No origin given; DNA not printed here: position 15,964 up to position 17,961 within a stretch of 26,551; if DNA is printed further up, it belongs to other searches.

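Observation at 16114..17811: Membrane-anchored Ntn-hydrolase (C45/acyl-CoA:6-APA-acyltransferase-like) with a TPR-like tail as the terminal gene of the lipid operon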

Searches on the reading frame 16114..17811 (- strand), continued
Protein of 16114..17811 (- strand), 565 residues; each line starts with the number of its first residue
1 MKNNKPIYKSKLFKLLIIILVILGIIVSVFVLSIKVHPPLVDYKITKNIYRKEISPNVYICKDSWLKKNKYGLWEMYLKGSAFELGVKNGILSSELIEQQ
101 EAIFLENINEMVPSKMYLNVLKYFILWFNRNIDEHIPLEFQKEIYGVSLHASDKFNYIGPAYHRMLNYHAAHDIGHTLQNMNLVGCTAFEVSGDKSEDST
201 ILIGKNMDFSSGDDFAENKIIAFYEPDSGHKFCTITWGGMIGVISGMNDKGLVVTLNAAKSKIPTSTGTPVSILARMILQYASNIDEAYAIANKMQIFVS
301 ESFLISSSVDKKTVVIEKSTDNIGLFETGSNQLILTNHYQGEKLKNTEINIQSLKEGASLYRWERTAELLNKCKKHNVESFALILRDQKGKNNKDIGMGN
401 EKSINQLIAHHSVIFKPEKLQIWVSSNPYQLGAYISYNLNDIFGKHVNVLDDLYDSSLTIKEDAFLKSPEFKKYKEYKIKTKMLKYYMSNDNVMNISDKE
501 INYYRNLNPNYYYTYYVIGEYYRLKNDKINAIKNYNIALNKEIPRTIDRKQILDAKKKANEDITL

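Call 11: find_encoding_contigs(protein=P0001, flank=10000, max_places=3)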
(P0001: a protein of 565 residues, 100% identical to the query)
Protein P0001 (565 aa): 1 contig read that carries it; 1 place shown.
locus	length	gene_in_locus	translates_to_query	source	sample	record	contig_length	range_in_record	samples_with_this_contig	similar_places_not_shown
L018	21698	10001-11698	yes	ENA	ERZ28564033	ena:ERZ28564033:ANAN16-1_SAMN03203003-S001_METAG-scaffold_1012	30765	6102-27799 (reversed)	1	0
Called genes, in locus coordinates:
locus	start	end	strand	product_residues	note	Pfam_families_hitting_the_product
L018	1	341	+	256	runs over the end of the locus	PF01522:Polysacc_deac_1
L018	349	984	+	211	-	PF03548:LolA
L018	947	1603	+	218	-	-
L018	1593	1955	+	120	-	PF22818:ApeI-like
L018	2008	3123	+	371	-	PF00535:Glycos_transf_2, PF09835:DUF2062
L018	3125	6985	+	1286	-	PF03176:MMPL (weak), PF01553:Acyltransferase, PF00891:Methyltransf_2 (weak), PF08241:Methyltransf_11, PF08242:Methyltransf_12, PF13489:Methyltransf_23 (faint), PF13649:Methyltransf_25, PF13847:Methyltransf_31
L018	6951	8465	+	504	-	PF00890:FAD_binding_2 (faint), PF01266:DAO (faint), PF01946:Thi4 (weak), PF07992:Pyr_redox_2 (faint), PF12831:FAD_oxidored (faint), PF13450:NAD_binding_8, PF01593:Amino_oxidase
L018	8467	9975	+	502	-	PF00890:FAD_binding_2 (weak), PF01266:DAO (faint), PF01494:FAD_binding_3 (weak), PF01593:Amino_oxidase, PF03486:HI0933_like (faint), PF13450:NAD_binding_8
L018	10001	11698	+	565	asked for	PF03417:AAT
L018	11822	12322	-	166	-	PF25459:AIM3_BBC1_C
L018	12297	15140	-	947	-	-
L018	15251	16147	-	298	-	PF19783:DUF6268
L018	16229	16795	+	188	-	-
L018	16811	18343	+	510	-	PF01145:Band_7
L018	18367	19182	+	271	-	PF02621:VitK2_biosynth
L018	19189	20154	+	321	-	PF01073:3Beta_HSD, PF01370:Epimerase, PF04321:RmlD_sub_bind, PF16363:GDP_Man_Dehyd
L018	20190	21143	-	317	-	PF00535:Glycos_transf_2, PF10111:Glyco_tranf_2_2, PF13641:Glyco_tranf_2_3 (weak)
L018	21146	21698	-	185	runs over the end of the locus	PF13858:DUF4199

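Call 43: predict_structure(alignment_id=A1)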
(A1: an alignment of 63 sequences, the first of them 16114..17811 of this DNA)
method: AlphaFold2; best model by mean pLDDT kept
length: 565 residues; sequences in the alignment: 63
mean_pLDDT: 90.0   pTM: 0.90
mean pLDDT of the five models: 90.0, 89.0, 88.9, 88.6, 88.1
residues with pLDDT >= 90: 387; 70-90: 143; 50-70: 27; < 50: 8
segments of 3 or more residues with pLDDT < 50: 180-182, 401-403
pLDDT, mean of each block of 10 residues (from residue 1): 58 90 91 87 90 97 96 96 97 95 83 76 80 94 97 90 90 63 76 97 85 79 98 93 95 93 85 97 98 94 97 96 94 94 93 84 94 97 92 83 56 96 92 96 87 95 93 92 90 91 96 95 95 98 88 96 84
secondary structure, 60 per line:
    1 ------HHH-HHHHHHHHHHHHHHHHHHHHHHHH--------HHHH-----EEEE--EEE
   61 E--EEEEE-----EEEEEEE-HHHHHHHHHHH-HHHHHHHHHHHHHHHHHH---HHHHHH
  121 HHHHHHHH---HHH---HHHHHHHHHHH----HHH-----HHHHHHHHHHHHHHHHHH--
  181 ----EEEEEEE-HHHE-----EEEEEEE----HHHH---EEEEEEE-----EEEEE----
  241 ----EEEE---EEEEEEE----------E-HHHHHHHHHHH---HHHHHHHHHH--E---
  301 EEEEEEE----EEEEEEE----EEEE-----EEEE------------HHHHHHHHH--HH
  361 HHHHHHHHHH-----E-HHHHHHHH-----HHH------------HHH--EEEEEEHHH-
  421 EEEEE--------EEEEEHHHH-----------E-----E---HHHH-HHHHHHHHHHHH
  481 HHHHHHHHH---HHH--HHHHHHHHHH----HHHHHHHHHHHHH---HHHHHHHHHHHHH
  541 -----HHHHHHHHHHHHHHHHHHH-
elements in order: H11-34 H43-46 E52-55 E58-61 E64-68 E74-80 H82-92 H94-111 H115-128 H138-148 H161-178 E185-191 E202-208 H213-216 E220-226 E232-236 E245-248 E252-258 H271-281 H285-294 E301-307 E312-318 E323-326 E332-335 H348-356 H359-370 H378-385 E411-416 E421-425 E434-438 H439-442 H464-467 H469-489 H498-507 H512-524 H528-540 H546-564

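Call 45: fold_search(model_id=the predicted structure, library=pdb)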
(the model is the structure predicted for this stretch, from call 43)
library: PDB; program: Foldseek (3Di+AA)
matches with E <= 10: 626; with E <= 0.001: 90
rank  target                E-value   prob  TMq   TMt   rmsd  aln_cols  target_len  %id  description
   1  2x1c_A                2.6e-14  1.00  0.50  0.76   4.2       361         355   19  The crystal structure of precursor acyl coenzyme A:isopenicillin N acyltransferase from Penicillium chrysogenum (released 2010-03-09)
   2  2x1d_B                1.3e-13  1.00  0.48  0.74   4.5       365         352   19  The crystal structure of mature acyl coenzyme A:isopenicillin N acyltransferase from Penicillium chrysogenum (released 2010-03-09)
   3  2x1d_D                2.1e-13  1.00  0.48  0.74   4.4       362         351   19  The crystal structure of mature acyl coenzyme A:isopenicillin N acyltransferase from Penicillium chrysogenum (released 2010-03-09)
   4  2x1d_C                2.9e-13  1.00  0.48  0.74   4.3       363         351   19  The crystal structure of mature acyl coenzyme A:isopenicillin N acyltransferase from Penicillium chrysogenum (released 2010-03-09)
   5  2x1d_A                4.1e-13  1.00  0.49  0.75   4.5       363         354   19  The crystal structure of mature acyl coenzyme A:isopenicillin N acyltransferase from Penicillium chrysogenum (released 2010-03-09)
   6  2x1c_B                5.2e-13  1.00  0.49  0.74   4.3       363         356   20  The crystal structure of precursor acyl coenzyme A:isopenicillin N acyltransferase from Penicillium chrysogenum (released 2010-03-09)
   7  2x1e_C                1.6e-12  1.00  0.48  0.74   4.5       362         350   19  The crystal structure of mature acyl coenzyme A:isopenicillin N acyltransferase from Penicillium chrysogenum in comple (released 2010-03-09)
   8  5u81_A                1.5e-10  1.00  0.44  0.65   4.4       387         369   13  Acid ceramidase (ASAH1, aCDase) from naked mole rat, Cys143Ala, uncleaved (released 2018-03-28)
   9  5u84_A                1.5e-10  1.00  0.43  0.66   5.5       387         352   13  Acid ceramidase (ASAH1, aCDase) from common minke whale, Cys143Ala, uncleaved (released 2018-03-28)
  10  5u84_B                4.4e-10  1.00  0.42  0.64   6.0       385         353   13  Acid ceramidase (ASAH1, aCDase) from common minke whale, Cys143Ala, uncleaved (released 2018-03-28)
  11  6dxw_A                1.6e-09  1.00  0.41  0.67   5.5       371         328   14  Human N-acylethanolamine-hydrolyzing acid amidase (NAAA) precursor (C126A) (released 2018-09-26)
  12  6dy3_B                8.7e-08  1.00  0.29  0.64   5.6       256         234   18  Caenorhabditis elegans N-acylethanolamine-hydrolyzing acid amidase (NAAA) ortholog (released 2018-09-26)
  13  6dxz_B                2.8e-07  1.00  0.29  0.68   5.8       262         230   14  Rabbit N-acylethanolamine-hydrolyzing acid amidase (NAAA) in complex with non-covalent benzothiazole-piperazine inhibi (released 2018-09-26)
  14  5y7p_C                2.8e-07  1.00  0.28  0.47  10.6       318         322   14  Bile salt hydrolase from lactobacillus salivarius complex with glycocholic acid and cholic acid (released 2018-08-22)
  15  6dy0_B                4.1e-07  1.00  0.30  0.70   6.0       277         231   14  Rabbit N-acylethanolamine-hydrolyzing acid amidase (NAAA) covalently bound to beta-lactam inhibitor ARN726, in presenc (released 2018-09-26)
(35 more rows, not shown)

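Call 46: search_protein_families(library=pfam, alignment_id=A1, max_evalue=0.01)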
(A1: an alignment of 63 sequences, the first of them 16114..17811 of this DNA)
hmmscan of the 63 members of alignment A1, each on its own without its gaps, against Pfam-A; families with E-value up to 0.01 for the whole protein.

A. member 1, window:16114-17811:- (565 aa): 1 family
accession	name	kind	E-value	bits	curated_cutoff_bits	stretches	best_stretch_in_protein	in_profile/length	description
PF03417.21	AAT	-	1.1e-23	84.5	23.2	1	198-424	4-218/225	Acyl-coenzyme A:6-aminopenicillanic acid acyl-transferase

B. families by the number of members that match (of 63 scanned): 15 families
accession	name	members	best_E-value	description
PF03417.21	AAT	63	1.9e-26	Acyl-coenzyme A:6-aminopenicillanic acid acyl-transferase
PF07719.23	TPR_2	15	4.5e-05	Tetratricopeptide repeat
PF13181.12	TPR_8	12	1.9e-05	Tetratricopeptide repeat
PF00515.34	TPR_1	12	2.4e-05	Tetratricopeptide repeat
PF02275.23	CBAH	5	3.5e-05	Linear amide C-N hydrolases, choloylglycine hydrolase family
PF13176.12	TPR_7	3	0.00024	Tetratricopeptide repeat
PF13432.12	TPR_16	2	0.0011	Tetratricopeptide repeat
PF13431.12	TPR_17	2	0.0057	Tetratricopeptide repeat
PF03577.20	Peptidase_C69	1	0.00052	Peptidase family C69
PF10602.15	RPN7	1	0.002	26S proteasome subunit RPN7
PF13424.12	TPR_12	1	0.0035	Tetratricopeptide repeat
PF19527.4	DUF6055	1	0.0044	Family of unknown function (DUF6055)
PF21033.3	RMD1-3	1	0.0096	Regulator of microtubule dynamics protein 1-3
PF14367.12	DUF4411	1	0.0096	Domain of unknown function (DUF4411)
PF13174.12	TPR_6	1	0.0099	Tetratricopeptide repeat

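Call 57: search_solved_structures(query=A1, max_evalue=0.1, show_alignments=2)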
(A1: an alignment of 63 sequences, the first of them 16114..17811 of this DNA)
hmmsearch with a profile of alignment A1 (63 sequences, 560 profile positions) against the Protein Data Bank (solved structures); distinct sequences matched with E-value up to 0.1: 46.
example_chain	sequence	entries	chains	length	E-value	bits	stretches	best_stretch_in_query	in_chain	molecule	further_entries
3gvz_A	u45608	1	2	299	7.9e-07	30.9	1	183-391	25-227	Uncharacterized protein CV2077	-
7obi_A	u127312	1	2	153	1.7e-06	29.8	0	515-540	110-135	CTPR-rv4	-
6dy3_B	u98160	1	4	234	5.9e-06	28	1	185-325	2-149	N-acylethanolamine-hydrolyzing acid amidase beta-subunit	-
8bu0_A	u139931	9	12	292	1.3e-05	26.9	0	504-542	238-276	Consensus tetratricopeptide repeat protein | Crystal structure of an 8-repeat consensus TPR superhelix with Zinc. | Monomer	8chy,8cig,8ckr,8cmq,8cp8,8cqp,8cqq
2x1d_A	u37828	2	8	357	3.1e-05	25.6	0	200-371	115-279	ACYL-COENZYME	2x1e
2x1c_A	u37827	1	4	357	3.1e-05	25.6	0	200-371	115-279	ACYL-COENZYME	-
9qhb_A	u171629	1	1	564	3.2e-05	25.6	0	504-550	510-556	Engineered tetratricopeptide repeat protein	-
9qhc_A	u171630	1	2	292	4e-05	25.3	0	504-551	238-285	Engineered tetratricopeptide repeat protein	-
9gzg_A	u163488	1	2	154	7.1e-05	24.5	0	500-551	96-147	Engineered CTPR protein with glutamic acids for conductivity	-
4rg6_A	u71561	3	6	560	0.00016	23.3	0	489-537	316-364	Cell division cycle protein 27 homolog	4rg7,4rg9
5khu_F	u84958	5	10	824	0.00057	21.5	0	488-538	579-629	Cell division cycle protein 27 homolog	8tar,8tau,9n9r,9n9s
5g04_F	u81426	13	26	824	0.00058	21.5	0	488-538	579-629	CELL DIVISION CYCLE PROTEIN 27 HOMOLOG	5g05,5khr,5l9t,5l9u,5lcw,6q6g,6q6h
2fo7_A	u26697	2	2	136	0.00058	21.5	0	504-540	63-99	SYNTHETIC CONSENSUS TPR PROTEIN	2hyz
3kd7_A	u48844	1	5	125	0.00065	21.3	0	504-554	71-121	CTPR390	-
4ui9_F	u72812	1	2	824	0.00065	21.3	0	487-538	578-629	CELL DIVISION CYCLE PROTEIN 27 HOMOLOG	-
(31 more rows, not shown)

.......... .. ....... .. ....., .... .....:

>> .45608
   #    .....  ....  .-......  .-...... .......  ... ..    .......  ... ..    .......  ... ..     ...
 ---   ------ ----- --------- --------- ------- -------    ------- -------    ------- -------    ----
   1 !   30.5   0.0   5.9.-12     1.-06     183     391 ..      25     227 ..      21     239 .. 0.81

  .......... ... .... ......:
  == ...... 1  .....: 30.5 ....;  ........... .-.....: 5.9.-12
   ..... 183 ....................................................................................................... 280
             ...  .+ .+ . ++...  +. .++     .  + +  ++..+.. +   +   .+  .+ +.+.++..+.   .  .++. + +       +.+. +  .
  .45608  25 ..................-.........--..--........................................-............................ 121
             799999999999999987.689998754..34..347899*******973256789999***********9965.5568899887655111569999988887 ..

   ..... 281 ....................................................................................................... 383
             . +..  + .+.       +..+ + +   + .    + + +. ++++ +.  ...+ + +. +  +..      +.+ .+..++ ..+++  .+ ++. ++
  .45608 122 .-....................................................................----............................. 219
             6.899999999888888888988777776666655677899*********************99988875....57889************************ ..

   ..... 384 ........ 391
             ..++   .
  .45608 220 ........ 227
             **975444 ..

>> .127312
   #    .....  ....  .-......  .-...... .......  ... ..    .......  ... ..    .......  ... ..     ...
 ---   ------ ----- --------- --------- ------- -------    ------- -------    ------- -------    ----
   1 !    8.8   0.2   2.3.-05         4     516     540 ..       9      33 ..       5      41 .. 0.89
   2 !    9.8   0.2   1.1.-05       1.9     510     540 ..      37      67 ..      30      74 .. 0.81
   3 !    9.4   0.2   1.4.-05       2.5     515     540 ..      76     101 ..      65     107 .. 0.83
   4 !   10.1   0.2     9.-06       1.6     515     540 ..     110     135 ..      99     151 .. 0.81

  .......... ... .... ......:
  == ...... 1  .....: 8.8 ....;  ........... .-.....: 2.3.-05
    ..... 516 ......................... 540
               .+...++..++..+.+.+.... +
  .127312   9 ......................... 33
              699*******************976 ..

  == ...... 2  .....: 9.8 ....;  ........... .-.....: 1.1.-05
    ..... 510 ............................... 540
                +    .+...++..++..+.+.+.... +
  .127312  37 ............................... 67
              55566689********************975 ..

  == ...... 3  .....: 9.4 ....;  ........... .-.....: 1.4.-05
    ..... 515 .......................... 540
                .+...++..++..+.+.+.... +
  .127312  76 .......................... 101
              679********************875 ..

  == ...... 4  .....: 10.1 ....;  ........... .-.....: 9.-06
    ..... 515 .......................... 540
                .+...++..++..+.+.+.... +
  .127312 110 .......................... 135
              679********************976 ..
